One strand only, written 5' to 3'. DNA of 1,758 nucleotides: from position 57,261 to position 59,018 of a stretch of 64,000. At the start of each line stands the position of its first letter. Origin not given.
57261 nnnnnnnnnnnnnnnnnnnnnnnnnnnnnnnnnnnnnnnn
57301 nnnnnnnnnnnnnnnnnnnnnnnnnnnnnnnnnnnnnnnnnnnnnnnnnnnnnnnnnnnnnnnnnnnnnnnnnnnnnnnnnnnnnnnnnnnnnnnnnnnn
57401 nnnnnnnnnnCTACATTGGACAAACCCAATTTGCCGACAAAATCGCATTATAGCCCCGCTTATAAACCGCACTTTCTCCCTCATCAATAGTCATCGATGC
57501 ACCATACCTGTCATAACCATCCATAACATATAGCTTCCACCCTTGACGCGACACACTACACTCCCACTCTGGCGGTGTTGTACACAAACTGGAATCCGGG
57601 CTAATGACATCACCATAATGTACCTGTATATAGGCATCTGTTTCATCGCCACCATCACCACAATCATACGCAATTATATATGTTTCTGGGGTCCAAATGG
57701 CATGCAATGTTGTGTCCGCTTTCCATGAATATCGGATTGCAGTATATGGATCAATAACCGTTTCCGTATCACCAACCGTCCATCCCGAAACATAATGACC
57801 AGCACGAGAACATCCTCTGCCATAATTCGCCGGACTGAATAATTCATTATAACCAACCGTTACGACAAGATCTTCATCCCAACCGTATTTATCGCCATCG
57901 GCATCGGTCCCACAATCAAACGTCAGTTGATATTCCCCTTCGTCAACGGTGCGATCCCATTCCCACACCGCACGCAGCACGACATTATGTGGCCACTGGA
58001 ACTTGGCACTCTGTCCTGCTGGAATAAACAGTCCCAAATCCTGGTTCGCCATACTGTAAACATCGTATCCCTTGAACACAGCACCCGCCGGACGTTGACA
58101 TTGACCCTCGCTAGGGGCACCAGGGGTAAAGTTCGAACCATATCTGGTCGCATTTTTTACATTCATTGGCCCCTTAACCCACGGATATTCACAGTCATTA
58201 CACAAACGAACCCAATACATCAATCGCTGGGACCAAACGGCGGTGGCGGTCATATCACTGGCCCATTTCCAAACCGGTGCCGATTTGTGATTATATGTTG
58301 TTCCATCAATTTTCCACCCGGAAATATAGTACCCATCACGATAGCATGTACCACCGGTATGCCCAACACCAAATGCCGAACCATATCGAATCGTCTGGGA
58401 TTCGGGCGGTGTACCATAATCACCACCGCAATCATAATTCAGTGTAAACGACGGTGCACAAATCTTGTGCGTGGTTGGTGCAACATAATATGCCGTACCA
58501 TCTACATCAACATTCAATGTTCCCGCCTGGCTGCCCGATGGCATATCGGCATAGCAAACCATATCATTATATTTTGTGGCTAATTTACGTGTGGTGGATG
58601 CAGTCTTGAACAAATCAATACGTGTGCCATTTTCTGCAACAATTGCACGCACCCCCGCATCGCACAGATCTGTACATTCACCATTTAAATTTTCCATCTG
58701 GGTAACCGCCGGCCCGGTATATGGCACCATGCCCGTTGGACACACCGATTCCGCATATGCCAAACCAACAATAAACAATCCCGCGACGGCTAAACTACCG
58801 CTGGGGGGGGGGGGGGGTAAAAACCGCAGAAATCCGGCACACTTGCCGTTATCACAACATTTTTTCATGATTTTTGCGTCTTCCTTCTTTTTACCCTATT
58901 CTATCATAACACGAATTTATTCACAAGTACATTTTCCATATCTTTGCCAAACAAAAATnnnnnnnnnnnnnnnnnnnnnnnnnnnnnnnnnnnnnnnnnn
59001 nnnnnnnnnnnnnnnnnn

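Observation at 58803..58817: C15 homopolymer in the signal-peptide coding region of the first gene of a secreted-protein operon, a candidate slipped-strand phase-variation switch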

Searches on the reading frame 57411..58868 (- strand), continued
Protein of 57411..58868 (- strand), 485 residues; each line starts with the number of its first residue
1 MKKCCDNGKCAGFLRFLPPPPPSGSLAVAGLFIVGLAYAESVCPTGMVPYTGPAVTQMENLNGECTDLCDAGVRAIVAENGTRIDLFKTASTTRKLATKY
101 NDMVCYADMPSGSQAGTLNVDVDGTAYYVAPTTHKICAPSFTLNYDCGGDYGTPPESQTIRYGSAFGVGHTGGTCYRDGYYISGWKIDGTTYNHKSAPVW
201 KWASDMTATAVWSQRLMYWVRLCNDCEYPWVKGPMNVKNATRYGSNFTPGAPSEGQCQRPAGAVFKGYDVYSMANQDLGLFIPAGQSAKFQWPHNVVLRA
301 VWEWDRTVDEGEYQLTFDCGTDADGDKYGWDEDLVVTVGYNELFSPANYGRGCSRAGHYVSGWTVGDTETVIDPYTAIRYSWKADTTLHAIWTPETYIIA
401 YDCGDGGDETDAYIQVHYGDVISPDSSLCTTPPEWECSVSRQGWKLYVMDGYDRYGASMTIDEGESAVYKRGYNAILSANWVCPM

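Call 46: search_protein_families(library=pfam, proteins=[P0094, P0103, P0099, P0114, P0077, P0083, P0048, P0051], max_evalue=0.001)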
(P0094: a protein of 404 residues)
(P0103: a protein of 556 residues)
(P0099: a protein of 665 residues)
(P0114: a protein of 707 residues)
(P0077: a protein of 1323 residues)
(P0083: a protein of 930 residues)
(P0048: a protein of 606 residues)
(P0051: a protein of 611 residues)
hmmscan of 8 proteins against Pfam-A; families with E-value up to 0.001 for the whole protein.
P0094 (404 aa): 3 families
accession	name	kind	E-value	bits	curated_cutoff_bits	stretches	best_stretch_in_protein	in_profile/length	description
PF09479.16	Flg_new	-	1.4e-58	195.3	27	6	195-241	1-44/65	Listeria-Bacteroides repeat domain (List_Bact_rpt)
PF18998.6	Flg_new_2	-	1.9e-16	60.2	23.6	1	55-123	1-72/73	Divergent InlB B-repeat domain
PF08327.17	AHSA1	-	2.9e-06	28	22.1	0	103-138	3-38/125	Activator of Hsp90 ATPase homolog 1-like protein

P0103 (556 aa): 3 families
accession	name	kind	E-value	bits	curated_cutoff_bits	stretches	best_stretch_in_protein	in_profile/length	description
PF09479.16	Flg_new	-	2.1e-81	268.4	27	7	65-132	1-64/65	Listeria-Bacteroides repeat domain (List_Bact_rpt)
PF18998.6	Flg_new_2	-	5.5e-30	103.6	23.6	4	354-423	1-71/73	Divergent InlB B-repeat domain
PF13209.11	DUF4017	-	1.1e-09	38.5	21.6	0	311-331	20-40/60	Protein of unknown function (DUF4017)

P0099 (665 aa): 9 families
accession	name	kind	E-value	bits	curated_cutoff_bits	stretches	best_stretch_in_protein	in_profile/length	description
PF09479.16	Flg_new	-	2.1e-67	223.6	27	8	221-289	1-65/65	Listeria-Bacteroides repeat domain (List_Bact_rpt)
PF18998.6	Flg_new_2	-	6.6e-23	80.9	23.6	0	228-293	7-72/73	Divergent InlB B-repeat domain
PF06059.17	DUF930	-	5.8e-13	49.7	25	0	57-106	51-96/99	Domain of Unknown Function (DUF930)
PF06810.17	Phage_scaffold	-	3.9e-10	40.4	35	0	524-569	82-130/170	Phage capsid assembly scaffolding protein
PF18016.8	SAM_3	-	1.3e-08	35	22.6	0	14-32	8-26/65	SAM domain (Sterile alpha motif)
PF01705.24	CX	-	5.3e-08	33.7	25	0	483-500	25-42/59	CX module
PF00330.25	Aconitase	-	1e-07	31.8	28.7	0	71-136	165-229/463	Aconitase family (aconitate hydratase)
PF22820.2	TcaA_3rd_4th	-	3.1e-07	30.7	27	0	489-520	25-56/73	TcaA protein 3rd/4th domain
PF10651.15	BppU_N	-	1.4e-05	25.3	23.1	0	82-109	102-129/142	BppU N-terminal domain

P0114 (707 aa): 3 families
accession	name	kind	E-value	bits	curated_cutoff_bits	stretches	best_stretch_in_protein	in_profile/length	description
PF09479.16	Flg_new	-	1.2e-55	186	27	6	390-454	2-64/65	Listeria-Bacteroides repeat domain (List_Bact_rpt)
PF18998.6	Flg_new_2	-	3.9e-09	36.8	23.6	0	112-174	7-72/73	Divergent InlB B-repeat domain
PF07790.16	Pilin_N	-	0.00057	21.1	25.2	0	311-337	46-73/78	Archaeal Type IV pilin, N-terminal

P0077 (1323 aa): 5 families
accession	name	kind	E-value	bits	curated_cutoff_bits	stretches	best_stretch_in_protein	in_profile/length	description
PF09479.16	Flg_new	-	4.8e-127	414.6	27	11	268-331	1-64/65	Listeria-Bacteroides repeat domain (List_Bact_rpt)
PF13306.12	LRR_5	-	9e-36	123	27.7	2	1228-1322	2-94/127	BspA type Leucine rich repeat region (6 copies)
PF18998.6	Flg_new_2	-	1.9e-16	60.2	23.6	0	690-750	9-72/73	Divergent InlB B-repeat domain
PF13855.12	LRR_8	-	2.4e-09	37.2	27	0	1228-1269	15-57/61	Leucine rich repeat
PF14152.11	YfhE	-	4.7e-09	36.6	27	0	903-915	12-24/36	YfhE-like protein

P0083 (930 aa): 3 families
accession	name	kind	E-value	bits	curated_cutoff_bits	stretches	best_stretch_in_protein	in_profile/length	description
PF09479.16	Flg_new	-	1.7e-66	220.7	27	8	685-752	1-65/65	Listeria-Bacteroides repeat domain (List_Bact_rpt)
PF18998.6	Flg_new_2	-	1.8e-17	63.5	23.6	0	838-907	1-69/73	Divergent InlB B-repeat domain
PF06458.18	MucBP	-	1.7e-06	29.1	23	0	174-217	13-51/63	MucBP domain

P0048 (606 aa): 0 families

P0051 (611 aa): 0 families

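Call 48: fold_search(model_id=the predicted structure, library=pdb)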
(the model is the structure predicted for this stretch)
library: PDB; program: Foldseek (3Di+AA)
matches with E <= 10: 169; with E <= 0.001: 3
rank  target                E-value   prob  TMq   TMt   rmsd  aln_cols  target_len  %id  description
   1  8f70                  3.7e-05  0.85  0.13  0.12  26.1       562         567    9  Identification of an Immunodominant region on a Group A Streptococcus T-antigen Reveals Temperature-Dependent Motion in  (released 2023-03-08)
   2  9cd2_B                7.6e-04  1.00  0.14  0.25  15.1       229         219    9  Structure of E. coli ZDHYS365 multi-ubiquitin domain protein (released 2025-04-02)
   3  9cd2_A                9.3e-04  0.99  0.13  0.25  15.3       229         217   10  Structure of E. coli ZDHYS365 multi-ubiquitin domain protein (released 2025-04-02)
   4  7yl6_B                1.8e-03  0.85  0.15  0.17  15.5       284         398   10  Cell surface protein YwfG protein complexed with alpha-1,2-mannobiose (released 2023-06-07)
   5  7yl4_B                3.1e-03  0.85  0.15  0.17  15.3       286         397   11  Cell surface protein YwfG protein (apo form) (released 2023-06-07)
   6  7yl5_B                1.1e-02  0.92  0.15  0.18  14.2       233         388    8  Cell surface protein YwfG protein complexed with mannose (released 2023-06-07)
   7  9d5a                  2.3e-02  0.72  0.12  0.24  14.4       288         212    7  Structure of Citrobacter multi-ubiquitin protein, local refinement of one full-length protomer (released 2025-04-02)
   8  7kpj_F                2.7e-02  0.38  0.13  0.22  14.5       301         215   11  Crystal structure of Ruminococcus gnavus immunoglobulin binding protein in complex with 338E6 Fab (released 2022-01-19)
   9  10ps                  4.3e-02  0.38  0.15  0.14  18.9       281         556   12  Crystal structure of SdrD A2-A3-B1-B2 domains from Staphylococcus aureus JH1 (released 2026-02-11)
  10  5c6d_A                5.2e-02  0.28  0.13  0.17  17.4       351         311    9  Crystal structure of USP7 in complex with UHRF1 (released 2015-09-09)
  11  4m02                  6.1e-02  0.54  0.13  0.27  11.1       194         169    8  Middle fragment(residues 494-663) of the binding region of SraP (released 2014-06-18)
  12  7w6b                  6.4e-02  0.08  0.10  0.07  26.6       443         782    7  Crystal Structure of PitA from pilus islet-2 of Streptococcus oralis (released 2022-06-01)
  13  7kpj_E                7.1e-02  0.18  0.11  0.18  16.0       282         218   10  Crystal structure of Ruminococcus gnavus immunoglobulin binding protein in complex with 338E6 Fab (released 2022-01-19)
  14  3b2m_B                7.1e-02  0.09  0.09  0.14  26.6       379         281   11  Crystal Structure of the Major Pilin from Streptococcus pyogenes (released 2007-12-18)
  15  7rbs_B                8.7e-02  0.54  0.13  0.28  11.6       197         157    9  The crystal structure of Papain-Like Protease of SARS CoV-2, C111S mutant, in complex with human ISG15 (released 2021-09-29)
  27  2y5p_A                2.0e-01  0.98  0.12  0.62   3.8        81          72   16  B-repeat of Listeria monocytogenes InlB (internalin B) (released 2011-02-23)
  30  2y5p_D                2.4e-01  0.98  0.12  0.65   4.0        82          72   21  B-repeat of Listeria monocytogenes InlB (internalin B) (released 2011-02-23)
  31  2y5p_C                2.5e-01  0.99  0.12  0.66   3.7        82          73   20  B-repeat of Listeria monocytogenes InlB (internalin B) (released 2011-02-23)
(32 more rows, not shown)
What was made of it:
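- On Flg_new / InlB B-repeat domain proteins (PF09479, PF18998): Foldseek matches 2y5p with probability 0.98-0.99 (call 48).
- Closest known: Listeria-Bacteroides repeat. Same: The predicted repeats superpose on the InlB B-repeat 2y5p (call 48).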

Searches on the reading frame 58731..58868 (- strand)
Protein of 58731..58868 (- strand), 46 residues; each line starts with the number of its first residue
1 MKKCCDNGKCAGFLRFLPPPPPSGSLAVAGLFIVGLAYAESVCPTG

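Call 66: find_homologous_proteins(query=A3, max_evalue=0.01)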
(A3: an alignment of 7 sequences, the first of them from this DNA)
Query A3 (7 sequences): 1020 candidates shared short words with the query, none scored E <= 0.01.
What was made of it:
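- Tried and rejected: The query is too short for a 5.8-billion-sequence database, so the result is uninformative (call 66).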
